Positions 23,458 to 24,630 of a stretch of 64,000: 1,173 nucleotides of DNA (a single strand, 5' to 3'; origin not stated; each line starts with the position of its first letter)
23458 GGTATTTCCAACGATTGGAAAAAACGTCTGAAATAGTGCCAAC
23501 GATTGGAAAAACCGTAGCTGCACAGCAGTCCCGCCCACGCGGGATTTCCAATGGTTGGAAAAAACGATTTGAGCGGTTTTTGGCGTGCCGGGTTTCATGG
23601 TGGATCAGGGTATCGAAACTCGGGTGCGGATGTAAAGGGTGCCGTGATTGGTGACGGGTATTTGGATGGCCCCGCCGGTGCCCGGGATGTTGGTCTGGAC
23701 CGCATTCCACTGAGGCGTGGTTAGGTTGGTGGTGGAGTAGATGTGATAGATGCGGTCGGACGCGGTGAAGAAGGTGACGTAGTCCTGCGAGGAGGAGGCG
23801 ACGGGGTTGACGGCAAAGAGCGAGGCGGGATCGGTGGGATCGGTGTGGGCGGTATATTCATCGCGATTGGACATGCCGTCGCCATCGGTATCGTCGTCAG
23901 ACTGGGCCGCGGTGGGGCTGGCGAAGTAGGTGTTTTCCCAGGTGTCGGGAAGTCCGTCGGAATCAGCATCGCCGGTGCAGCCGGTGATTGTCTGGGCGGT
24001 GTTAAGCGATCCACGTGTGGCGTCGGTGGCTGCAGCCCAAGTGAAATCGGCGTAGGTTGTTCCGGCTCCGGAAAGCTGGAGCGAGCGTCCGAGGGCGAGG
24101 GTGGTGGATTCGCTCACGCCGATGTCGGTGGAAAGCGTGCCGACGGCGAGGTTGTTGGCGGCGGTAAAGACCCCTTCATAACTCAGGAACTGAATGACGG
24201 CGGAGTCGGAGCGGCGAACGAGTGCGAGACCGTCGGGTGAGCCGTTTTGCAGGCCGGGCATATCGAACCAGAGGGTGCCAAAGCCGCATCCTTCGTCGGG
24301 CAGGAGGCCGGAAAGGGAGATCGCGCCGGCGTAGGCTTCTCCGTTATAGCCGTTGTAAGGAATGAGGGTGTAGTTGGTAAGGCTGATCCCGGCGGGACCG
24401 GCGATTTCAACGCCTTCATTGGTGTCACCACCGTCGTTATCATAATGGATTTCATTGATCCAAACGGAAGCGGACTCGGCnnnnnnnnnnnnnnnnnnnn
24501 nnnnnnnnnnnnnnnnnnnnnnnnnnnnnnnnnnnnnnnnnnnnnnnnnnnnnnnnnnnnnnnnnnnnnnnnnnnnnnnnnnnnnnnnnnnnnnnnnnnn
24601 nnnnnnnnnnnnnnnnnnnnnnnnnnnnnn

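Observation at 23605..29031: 1808-aa secreted giant protein with four lamin-tail domains, Ig-like repeats, Calx-beta and an EEP nuclease/phosphatase domain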

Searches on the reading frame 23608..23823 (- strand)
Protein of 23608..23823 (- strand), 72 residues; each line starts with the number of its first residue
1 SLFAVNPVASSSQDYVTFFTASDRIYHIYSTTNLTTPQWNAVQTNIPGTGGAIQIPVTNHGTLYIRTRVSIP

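Call 81: search_protein_families(library=pfam, proteins=[window:23608-23823:-], max_evalue=10)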
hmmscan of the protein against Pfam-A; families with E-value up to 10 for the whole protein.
seq(72 aa): 0 families

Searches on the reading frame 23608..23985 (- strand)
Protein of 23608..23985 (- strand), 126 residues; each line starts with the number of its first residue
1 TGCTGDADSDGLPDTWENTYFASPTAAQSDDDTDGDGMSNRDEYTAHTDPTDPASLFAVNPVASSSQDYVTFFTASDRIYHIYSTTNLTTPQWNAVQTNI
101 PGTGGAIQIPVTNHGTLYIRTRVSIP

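Call 6: search_protein_families(library=pfam, proteins=[window:23608-23985:-], max_evalue=10)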
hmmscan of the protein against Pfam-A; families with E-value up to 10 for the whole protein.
seq(126 aa): 3 families
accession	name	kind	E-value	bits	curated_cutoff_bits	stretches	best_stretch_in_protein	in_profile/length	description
PF18884.5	TSP3_bac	-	2.1e-09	37.5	25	2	32-53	1-22/22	Bacterial TSP3 repeat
PF05988.18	DUF899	-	0.18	11.8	27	1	48-95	158-196/224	Bacterial protein of unknown function (DUF899)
PF02412.23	TSP_3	-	0.27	11.4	25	1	3-17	12-26/36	Thrombospondin type 3 repeat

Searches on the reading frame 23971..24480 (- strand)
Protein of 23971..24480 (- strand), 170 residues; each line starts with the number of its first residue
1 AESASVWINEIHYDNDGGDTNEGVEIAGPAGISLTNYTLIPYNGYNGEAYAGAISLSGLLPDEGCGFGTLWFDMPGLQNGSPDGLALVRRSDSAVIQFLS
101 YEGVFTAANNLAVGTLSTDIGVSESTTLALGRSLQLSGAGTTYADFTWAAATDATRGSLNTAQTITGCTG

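Call 6: search_protein_families(library=pfam, proteins=[window:23971-24480:-], max_evalue=10)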
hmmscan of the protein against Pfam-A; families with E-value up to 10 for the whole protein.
seq(170 aa): 1 family
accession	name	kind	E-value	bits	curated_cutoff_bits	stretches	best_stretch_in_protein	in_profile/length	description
PF00932.25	LTD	-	0.0051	17.6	34.3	1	3-44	5-47/109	Lamin Tail Domain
